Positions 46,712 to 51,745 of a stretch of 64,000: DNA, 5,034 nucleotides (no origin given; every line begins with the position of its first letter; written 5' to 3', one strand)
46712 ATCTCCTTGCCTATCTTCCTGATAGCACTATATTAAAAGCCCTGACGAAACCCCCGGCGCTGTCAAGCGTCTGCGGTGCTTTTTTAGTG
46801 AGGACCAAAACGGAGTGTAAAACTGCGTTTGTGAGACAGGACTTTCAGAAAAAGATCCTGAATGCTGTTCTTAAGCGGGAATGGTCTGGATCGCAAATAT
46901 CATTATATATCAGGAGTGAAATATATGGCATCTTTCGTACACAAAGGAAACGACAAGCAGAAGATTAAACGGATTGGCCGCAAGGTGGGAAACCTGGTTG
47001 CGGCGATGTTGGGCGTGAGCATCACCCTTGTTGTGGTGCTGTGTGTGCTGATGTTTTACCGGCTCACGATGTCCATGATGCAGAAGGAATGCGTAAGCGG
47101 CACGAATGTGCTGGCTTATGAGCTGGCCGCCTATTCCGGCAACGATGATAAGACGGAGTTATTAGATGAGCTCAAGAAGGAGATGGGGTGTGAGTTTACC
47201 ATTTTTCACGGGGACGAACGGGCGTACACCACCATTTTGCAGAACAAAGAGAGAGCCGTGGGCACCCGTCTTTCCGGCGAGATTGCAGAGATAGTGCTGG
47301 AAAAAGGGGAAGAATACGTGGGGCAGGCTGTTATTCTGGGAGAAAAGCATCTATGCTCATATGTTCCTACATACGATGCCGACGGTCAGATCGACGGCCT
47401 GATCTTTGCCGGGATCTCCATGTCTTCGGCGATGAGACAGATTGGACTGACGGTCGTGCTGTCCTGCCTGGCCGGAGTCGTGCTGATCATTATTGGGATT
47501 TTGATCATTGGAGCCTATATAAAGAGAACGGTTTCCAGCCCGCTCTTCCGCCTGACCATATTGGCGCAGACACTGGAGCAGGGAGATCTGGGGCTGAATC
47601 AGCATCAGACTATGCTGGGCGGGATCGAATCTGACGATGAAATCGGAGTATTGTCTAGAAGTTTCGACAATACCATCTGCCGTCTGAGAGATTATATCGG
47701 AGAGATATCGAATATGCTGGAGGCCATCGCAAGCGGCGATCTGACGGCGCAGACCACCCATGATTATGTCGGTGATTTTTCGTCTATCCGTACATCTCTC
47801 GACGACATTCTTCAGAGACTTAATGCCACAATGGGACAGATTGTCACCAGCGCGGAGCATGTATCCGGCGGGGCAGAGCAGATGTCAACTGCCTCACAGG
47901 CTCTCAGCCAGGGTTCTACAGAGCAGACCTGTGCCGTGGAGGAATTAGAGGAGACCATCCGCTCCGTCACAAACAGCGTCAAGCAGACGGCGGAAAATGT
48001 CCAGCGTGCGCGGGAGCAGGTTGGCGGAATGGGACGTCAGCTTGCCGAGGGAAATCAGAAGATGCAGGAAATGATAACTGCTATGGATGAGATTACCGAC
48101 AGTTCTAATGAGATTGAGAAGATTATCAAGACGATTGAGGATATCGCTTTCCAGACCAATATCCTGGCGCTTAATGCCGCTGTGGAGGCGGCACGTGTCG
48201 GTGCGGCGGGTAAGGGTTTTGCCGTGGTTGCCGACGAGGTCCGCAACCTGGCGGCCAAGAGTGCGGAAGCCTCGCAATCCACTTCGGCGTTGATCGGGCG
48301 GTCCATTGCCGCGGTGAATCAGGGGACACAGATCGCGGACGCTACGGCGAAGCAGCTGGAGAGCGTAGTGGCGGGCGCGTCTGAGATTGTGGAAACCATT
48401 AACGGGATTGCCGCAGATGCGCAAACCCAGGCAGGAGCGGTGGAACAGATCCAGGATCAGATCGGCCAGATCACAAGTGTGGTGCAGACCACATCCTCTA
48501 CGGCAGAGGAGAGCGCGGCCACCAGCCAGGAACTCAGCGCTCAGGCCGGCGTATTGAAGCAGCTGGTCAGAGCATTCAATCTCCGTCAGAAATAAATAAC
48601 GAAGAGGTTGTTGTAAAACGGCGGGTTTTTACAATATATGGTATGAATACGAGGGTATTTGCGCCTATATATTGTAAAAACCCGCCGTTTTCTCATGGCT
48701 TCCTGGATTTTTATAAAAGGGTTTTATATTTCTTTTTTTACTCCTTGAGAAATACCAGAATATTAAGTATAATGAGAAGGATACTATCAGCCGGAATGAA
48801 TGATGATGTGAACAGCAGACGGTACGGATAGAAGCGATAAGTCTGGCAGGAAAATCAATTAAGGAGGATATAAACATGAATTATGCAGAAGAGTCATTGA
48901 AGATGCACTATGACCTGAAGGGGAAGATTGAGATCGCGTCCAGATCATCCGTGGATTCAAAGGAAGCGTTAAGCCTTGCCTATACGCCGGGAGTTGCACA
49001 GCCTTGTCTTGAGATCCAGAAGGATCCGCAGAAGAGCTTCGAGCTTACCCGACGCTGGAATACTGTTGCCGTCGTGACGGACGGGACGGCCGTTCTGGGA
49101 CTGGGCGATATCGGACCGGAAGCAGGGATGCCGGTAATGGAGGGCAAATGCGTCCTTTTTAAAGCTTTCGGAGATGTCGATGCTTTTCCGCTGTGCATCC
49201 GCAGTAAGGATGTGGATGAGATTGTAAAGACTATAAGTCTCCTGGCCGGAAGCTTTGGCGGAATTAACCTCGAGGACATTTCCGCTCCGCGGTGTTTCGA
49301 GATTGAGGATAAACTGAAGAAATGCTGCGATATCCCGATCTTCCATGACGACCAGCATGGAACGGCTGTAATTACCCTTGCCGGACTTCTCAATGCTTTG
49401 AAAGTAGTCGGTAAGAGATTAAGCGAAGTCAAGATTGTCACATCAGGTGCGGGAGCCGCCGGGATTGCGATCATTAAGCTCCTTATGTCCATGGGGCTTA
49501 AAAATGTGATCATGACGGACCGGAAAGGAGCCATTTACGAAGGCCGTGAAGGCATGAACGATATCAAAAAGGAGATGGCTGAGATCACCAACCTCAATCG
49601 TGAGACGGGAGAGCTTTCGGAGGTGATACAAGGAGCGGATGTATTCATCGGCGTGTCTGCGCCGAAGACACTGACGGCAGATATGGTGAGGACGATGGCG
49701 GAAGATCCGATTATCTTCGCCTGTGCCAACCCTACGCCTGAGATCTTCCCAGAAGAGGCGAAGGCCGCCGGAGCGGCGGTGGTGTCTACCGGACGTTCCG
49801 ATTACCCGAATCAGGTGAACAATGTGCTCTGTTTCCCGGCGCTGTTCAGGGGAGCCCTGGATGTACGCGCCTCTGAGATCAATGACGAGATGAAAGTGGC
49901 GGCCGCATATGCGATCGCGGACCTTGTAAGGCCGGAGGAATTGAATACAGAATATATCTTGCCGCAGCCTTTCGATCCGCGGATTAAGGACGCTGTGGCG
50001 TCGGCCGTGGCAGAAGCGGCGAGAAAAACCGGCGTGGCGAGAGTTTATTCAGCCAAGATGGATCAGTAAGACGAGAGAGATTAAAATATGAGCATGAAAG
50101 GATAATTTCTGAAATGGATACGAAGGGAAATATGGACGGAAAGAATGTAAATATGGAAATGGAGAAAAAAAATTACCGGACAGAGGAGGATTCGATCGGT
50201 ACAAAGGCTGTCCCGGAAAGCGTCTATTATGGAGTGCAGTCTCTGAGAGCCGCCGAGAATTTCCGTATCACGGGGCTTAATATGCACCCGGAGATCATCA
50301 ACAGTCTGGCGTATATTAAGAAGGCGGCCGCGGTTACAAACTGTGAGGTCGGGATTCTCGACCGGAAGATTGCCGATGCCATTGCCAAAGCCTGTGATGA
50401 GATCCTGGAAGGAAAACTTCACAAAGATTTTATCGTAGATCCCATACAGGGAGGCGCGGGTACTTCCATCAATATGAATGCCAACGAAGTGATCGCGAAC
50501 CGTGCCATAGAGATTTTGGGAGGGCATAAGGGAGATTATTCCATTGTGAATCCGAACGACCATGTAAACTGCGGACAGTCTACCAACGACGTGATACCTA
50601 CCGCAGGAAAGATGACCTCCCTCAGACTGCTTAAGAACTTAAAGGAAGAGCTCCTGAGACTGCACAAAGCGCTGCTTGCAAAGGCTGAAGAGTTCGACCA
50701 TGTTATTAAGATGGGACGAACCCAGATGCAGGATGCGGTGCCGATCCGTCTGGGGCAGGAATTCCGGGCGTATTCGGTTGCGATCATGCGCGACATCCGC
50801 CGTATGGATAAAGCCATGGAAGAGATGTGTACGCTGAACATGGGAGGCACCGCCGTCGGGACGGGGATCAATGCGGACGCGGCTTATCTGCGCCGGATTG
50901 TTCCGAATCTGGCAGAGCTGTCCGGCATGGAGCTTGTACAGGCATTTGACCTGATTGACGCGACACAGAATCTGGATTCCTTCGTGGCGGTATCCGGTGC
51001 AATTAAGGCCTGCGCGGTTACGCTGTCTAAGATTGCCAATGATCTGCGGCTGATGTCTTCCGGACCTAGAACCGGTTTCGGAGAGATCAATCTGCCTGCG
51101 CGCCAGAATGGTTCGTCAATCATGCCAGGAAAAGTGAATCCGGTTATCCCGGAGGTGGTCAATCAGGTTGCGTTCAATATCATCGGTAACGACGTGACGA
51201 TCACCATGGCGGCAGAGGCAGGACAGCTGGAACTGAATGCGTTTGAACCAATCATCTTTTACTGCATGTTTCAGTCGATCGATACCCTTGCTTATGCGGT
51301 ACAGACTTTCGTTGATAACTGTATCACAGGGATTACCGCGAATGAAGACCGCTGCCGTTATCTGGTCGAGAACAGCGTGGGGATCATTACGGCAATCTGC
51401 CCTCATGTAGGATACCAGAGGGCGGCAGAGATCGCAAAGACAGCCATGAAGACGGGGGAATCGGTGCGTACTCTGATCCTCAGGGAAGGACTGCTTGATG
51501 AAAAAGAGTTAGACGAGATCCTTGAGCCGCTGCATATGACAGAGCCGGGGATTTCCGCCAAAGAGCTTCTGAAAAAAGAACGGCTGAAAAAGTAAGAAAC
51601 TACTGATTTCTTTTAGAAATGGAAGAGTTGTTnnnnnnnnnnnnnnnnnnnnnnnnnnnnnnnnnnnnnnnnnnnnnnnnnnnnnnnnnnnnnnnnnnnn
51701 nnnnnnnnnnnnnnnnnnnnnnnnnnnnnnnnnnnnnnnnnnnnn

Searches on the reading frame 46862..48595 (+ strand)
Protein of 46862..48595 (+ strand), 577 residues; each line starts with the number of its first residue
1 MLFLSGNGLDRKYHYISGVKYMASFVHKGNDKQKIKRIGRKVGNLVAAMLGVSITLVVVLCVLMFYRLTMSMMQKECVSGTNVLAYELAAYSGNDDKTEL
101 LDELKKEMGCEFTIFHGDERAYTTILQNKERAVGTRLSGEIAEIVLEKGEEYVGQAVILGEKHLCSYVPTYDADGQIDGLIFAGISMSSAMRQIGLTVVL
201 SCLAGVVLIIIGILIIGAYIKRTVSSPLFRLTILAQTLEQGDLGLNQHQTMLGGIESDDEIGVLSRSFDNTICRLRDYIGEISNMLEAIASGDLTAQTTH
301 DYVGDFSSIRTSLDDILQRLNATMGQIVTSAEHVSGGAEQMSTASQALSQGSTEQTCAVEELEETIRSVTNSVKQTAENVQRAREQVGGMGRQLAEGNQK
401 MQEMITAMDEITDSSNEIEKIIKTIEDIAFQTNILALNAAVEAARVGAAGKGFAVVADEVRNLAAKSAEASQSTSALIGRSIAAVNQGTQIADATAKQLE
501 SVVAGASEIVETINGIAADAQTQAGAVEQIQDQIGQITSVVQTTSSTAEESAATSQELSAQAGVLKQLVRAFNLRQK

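Call 73: search_protein_families(library=pfam, proteins=[window:46862-48595:+], max_evalue=0.00001)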
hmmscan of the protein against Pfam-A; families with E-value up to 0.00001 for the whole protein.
window:46862-48595:+ (577 aa): 7 families
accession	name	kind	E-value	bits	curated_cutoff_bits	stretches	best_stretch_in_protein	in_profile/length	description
PF00015.26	MCPsignal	-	2.7e-38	132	34.6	1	395-540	12-171/172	Methyl-accepting chemotaxis protein (MCP) signalling domain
PF17202.10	sCache_3_3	-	1e-26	93.8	28.8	1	96-194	5-104/107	Single cache domain 3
PF17201.10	Cache_3-Cache_2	-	2.7e-10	40.5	27.7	1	95-192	85-189/299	Cache 3/Cache 2 fusion domain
PF17203.10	sCache_3_2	-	2e-07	31.6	28.4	1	98-193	41-134/140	Single cache domain 3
PF00672.30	HAMP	-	2.3e-07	31.4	25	0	220-272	2-48/53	HAMP domain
PF18947.5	HAMP_2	-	2.7e-06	27.7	24.3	0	280-321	25-66/67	HAMP domain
PF04108.17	ATG17_like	-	9.2e-06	25.8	43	0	258-427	125-293/355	Autophagy protein ATG17-like domain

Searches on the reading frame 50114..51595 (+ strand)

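Call 73: search_protein_families(library=pfam, proteins=[window:50114-51595:+], max_evalue=0.00001)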
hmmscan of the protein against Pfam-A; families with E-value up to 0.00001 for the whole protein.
window:50114-51595:+ (493 aa): 2 families
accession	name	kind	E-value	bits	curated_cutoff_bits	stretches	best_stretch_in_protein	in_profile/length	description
PF00206.25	Lyase_1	-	6.1e-93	312.1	27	1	30-358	2-312/312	Lyase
PF10415.14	FumaraseC_C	-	6.1e-21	75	32.5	1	424-477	1-54/54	Fumarase C C-terminus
